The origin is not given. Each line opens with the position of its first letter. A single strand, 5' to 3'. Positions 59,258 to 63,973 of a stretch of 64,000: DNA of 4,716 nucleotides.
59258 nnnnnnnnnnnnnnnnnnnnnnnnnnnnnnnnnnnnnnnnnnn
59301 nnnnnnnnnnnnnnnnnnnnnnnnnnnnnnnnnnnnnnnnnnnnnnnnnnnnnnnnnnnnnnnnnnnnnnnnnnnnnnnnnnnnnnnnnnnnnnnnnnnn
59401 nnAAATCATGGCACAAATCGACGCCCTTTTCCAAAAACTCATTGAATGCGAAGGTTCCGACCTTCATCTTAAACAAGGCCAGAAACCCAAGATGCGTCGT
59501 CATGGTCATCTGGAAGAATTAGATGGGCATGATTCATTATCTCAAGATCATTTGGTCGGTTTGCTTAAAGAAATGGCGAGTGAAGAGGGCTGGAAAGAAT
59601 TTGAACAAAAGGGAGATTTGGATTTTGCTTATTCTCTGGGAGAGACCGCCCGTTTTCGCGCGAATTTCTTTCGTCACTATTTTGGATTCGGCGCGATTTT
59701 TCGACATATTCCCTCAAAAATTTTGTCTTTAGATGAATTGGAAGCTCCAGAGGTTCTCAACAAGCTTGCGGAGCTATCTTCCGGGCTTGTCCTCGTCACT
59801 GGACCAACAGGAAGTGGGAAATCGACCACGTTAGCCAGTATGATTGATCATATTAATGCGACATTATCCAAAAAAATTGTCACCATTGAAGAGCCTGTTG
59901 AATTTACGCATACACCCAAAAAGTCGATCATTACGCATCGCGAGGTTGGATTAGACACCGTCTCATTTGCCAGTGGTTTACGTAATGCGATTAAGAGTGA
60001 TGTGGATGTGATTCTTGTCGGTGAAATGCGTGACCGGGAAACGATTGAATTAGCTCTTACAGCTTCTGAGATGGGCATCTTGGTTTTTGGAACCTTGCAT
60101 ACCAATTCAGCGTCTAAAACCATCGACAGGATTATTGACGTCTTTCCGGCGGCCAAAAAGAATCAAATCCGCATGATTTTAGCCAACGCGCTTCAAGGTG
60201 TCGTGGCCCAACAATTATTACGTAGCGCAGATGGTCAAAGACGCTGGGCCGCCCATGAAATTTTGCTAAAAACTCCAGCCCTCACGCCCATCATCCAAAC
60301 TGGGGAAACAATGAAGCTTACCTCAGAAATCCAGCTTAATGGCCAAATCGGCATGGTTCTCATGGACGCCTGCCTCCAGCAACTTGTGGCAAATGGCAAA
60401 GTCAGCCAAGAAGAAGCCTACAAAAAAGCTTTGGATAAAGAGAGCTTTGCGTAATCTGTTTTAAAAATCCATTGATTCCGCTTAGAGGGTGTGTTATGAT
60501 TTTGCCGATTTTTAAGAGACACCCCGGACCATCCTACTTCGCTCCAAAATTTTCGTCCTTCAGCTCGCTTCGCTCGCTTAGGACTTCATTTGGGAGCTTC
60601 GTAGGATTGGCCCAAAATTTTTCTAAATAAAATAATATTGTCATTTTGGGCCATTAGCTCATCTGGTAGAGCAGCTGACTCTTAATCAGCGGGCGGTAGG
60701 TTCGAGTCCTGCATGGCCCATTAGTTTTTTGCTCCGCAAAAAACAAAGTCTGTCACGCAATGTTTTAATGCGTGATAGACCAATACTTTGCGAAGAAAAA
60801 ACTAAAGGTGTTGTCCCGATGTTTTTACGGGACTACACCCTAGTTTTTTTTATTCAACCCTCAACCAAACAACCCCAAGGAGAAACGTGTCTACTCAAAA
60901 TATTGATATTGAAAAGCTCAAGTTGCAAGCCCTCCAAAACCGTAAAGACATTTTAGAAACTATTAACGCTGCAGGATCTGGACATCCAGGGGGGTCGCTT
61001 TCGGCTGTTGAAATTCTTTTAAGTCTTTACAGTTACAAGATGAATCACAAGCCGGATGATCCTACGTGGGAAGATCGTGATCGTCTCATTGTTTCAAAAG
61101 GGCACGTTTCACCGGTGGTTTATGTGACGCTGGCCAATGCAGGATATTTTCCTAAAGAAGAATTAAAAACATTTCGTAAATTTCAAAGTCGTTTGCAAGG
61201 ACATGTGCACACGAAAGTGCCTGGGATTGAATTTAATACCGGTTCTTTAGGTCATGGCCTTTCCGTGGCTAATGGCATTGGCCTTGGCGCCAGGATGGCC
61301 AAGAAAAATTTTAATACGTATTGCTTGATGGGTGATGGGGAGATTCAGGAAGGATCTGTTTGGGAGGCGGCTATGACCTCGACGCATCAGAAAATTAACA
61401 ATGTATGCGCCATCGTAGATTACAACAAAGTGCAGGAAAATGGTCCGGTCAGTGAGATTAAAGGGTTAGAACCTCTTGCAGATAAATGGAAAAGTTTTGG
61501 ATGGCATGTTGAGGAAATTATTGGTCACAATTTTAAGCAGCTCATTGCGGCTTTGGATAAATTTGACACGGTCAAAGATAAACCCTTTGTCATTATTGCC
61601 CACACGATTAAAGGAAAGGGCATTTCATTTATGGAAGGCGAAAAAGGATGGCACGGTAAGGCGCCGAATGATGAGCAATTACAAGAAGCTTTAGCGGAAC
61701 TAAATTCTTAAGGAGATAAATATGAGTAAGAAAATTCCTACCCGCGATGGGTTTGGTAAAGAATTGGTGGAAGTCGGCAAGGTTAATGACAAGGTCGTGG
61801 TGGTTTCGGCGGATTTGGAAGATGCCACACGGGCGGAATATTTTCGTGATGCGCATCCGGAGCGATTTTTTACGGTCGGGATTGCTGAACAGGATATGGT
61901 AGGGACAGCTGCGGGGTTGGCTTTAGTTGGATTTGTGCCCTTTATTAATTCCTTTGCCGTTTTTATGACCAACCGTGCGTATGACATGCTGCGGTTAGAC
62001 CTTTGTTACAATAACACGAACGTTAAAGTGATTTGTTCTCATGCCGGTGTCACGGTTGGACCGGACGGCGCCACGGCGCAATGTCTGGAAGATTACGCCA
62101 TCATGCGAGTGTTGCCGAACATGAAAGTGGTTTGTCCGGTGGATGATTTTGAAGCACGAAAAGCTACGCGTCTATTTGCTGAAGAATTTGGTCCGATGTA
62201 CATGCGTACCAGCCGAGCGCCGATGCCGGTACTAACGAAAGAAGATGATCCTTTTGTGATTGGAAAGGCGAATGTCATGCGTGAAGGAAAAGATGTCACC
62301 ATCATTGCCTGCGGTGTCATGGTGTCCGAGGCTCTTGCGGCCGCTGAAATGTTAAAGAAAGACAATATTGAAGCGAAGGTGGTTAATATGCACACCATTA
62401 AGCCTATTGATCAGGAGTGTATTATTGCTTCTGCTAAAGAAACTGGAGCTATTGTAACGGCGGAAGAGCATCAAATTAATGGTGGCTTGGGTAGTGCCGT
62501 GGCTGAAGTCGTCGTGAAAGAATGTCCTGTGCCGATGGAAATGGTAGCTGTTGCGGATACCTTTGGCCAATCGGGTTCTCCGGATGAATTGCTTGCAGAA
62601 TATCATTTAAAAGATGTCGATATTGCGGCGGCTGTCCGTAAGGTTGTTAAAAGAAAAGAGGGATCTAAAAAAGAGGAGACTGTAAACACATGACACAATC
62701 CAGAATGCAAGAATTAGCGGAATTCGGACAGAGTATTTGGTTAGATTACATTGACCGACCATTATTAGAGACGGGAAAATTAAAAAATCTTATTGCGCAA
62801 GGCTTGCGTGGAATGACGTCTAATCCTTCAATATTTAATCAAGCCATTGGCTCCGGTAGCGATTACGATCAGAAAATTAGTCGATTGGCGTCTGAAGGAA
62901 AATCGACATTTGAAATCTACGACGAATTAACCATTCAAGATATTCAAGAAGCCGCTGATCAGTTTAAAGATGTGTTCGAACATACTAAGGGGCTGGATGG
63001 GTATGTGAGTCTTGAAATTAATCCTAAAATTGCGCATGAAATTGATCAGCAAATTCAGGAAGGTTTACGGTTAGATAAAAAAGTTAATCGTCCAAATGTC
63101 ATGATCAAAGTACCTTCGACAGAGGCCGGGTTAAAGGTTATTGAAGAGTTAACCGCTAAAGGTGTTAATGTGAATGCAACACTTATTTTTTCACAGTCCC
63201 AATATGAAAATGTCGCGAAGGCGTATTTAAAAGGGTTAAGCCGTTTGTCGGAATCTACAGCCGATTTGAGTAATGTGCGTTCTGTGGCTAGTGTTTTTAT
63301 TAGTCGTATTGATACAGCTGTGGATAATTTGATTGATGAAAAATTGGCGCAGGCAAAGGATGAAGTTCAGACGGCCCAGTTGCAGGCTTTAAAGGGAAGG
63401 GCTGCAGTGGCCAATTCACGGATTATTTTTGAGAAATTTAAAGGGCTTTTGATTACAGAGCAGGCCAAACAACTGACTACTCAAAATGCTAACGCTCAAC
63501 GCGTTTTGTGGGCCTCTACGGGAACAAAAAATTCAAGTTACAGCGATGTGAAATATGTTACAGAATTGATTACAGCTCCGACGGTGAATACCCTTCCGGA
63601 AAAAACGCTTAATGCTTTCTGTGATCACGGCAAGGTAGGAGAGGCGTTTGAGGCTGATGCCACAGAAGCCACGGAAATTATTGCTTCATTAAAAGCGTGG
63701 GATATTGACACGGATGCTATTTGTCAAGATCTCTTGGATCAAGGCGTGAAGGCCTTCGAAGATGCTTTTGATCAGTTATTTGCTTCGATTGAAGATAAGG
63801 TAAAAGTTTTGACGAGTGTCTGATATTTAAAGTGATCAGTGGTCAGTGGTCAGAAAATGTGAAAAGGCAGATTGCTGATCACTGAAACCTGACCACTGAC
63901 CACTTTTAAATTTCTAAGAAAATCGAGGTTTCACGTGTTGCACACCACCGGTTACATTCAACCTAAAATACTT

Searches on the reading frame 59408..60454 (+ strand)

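Call 73: search_protein_families(library=pfam, proteins=[window:59408-60454:+], max_evalue=0.00001)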
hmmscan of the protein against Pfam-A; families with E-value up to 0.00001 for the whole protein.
window:59408-60454:+ (348 aa): 1 family
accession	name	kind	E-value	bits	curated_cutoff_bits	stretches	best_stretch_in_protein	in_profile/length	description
PF00437.27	T2SSE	-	2.4e-42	145.3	24.9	1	4-280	12-287/370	Type II/IV secretion system protein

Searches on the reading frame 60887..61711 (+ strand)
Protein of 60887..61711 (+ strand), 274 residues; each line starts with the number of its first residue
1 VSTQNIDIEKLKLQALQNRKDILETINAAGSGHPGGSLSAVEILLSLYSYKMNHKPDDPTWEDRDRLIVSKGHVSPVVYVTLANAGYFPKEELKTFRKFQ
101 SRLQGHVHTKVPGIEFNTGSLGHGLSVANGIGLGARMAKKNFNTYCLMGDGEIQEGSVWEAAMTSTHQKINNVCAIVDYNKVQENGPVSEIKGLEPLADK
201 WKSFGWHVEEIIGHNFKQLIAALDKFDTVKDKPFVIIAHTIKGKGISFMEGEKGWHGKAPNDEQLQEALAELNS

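Call 73: search_protein_families(library=pfam, proteins=[window:60887-61711:+], max_evalue=0.00001)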
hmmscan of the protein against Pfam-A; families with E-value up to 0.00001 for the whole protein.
window:60887-61711:+ (274 aa): 2 families
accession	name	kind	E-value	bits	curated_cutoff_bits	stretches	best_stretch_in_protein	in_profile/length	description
PF00456.26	Transketolase_N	-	1.4e-49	169.3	22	1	23-267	14-270/334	Transketolase, thiamine diphosphate binding domain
PF13292.11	DXP_synthase_N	-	9e-09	35.4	21.2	1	5-182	12-173/274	1-deoxy-D-xylulose-5-phosphate synthase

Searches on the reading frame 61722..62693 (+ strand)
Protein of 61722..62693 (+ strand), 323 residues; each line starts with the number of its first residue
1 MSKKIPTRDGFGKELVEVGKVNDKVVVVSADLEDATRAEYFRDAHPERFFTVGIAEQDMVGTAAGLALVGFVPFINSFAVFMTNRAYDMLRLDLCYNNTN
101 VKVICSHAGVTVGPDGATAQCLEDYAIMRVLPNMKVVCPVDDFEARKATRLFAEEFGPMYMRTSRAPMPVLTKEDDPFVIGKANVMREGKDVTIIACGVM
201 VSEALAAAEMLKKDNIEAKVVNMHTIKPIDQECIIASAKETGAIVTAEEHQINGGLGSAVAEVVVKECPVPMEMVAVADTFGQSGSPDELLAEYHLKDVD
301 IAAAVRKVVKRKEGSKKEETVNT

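Call 73: search_protein_families(library=pfam, proteins=[window:61722-62693:+], max_evalue=0.00001)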
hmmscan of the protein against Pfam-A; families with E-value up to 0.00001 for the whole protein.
window:61722-62693:+ (323 aa): 3 families
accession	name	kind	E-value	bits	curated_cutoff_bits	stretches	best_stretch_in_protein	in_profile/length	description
PF02779.29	Transket_pyr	-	1.4e-36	126.2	27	1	4-166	2-170/174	Transketolase, pyrimidine binding domain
PF02780.25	Transketolase_C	-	3e-36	124.5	25.9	1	181-298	1-121/124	Transketolase, C-terminal domain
PF22613.1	Transketolase_C_1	-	1.1e-08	35.7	27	1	188-296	10-112/113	Transketolase-like TK C-terminal domain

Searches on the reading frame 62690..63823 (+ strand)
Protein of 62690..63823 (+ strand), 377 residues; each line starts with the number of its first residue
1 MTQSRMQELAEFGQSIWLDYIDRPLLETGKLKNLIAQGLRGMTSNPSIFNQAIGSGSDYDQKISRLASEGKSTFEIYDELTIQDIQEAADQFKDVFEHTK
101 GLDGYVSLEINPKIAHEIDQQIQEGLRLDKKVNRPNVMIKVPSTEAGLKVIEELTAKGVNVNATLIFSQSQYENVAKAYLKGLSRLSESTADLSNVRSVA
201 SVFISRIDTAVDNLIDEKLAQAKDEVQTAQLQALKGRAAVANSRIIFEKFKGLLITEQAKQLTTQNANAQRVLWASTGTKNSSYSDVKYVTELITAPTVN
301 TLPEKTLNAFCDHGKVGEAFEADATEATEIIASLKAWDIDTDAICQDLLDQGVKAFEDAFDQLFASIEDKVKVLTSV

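Call 73: search_protein_families(library=pfam, proteins=[window:62690-63823:+], max_evalue=0.00001)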
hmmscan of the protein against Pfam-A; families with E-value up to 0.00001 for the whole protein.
window:62690-63823:+ (377 aa): 1 family
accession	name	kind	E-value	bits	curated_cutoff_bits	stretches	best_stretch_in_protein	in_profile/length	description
PF00923.25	TAL_FSA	-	7.2e-78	262.2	27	1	16-367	1-285/285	Transaldolase/Fructose-6-phosphate aldolase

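Call 86: find_encoding_contigs(protein=window:62690-63823:+, flank=10000, max_places=4)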
Protein window:62690-63823:+ (377 aa): 1 contig read that carries it; 1 place shown.
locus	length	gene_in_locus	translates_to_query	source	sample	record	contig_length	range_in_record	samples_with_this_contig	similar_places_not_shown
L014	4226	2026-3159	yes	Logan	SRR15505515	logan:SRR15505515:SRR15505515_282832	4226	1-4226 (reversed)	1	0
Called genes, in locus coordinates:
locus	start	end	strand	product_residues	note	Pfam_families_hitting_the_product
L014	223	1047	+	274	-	PF13292:DXP_synthase_N, PF00456:Transketolase_N, PF09364:XFP_N (weak)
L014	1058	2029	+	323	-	PF02779:Transket_pyr, PF02780:Transketolase_C, PF22613:Transketolase_C_1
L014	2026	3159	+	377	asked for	PF00923:TAL_FSA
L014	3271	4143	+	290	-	PF04055:Radical_SAM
